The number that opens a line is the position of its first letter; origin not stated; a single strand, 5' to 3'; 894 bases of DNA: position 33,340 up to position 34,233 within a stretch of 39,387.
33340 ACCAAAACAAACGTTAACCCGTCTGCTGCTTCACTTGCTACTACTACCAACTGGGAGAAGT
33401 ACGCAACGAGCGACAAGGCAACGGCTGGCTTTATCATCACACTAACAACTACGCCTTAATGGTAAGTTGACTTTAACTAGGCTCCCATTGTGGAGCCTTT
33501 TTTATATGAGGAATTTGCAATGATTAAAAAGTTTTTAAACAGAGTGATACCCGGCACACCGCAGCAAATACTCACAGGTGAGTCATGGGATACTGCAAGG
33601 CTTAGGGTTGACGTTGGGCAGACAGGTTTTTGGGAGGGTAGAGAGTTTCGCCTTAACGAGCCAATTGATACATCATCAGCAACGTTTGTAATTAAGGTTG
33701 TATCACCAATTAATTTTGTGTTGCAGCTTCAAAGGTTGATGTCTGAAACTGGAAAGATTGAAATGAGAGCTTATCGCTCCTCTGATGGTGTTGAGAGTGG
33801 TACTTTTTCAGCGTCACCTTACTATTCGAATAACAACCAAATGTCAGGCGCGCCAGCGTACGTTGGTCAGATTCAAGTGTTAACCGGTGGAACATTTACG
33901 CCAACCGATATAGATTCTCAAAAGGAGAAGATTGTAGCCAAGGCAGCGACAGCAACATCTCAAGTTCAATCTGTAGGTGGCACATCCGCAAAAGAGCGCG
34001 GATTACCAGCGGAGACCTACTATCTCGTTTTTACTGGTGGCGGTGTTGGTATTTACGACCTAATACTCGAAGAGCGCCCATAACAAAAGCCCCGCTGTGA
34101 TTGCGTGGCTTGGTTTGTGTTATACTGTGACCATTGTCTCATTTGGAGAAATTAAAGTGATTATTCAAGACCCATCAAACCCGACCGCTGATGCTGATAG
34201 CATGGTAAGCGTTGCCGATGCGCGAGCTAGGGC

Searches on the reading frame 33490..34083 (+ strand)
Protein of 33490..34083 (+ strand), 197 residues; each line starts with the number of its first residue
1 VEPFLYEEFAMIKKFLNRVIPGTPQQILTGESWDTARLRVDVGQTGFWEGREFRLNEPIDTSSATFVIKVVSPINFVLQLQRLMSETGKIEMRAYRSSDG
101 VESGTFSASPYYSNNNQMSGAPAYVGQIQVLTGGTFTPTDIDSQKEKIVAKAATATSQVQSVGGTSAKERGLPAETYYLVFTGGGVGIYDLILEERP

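Call 68: search_protein_families(library=phrogs, proteins=[window:33490-34083:+], max_evalue=0.001)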
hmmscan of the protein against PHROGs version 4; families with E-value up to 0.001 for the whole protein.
window:33490-34083:+ (197 aa): 1 family
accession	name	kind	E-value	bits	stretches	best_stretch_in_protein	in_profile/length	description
phrog_13935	-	unknown function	1.1e-66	225.2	1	19-197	2-185/188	-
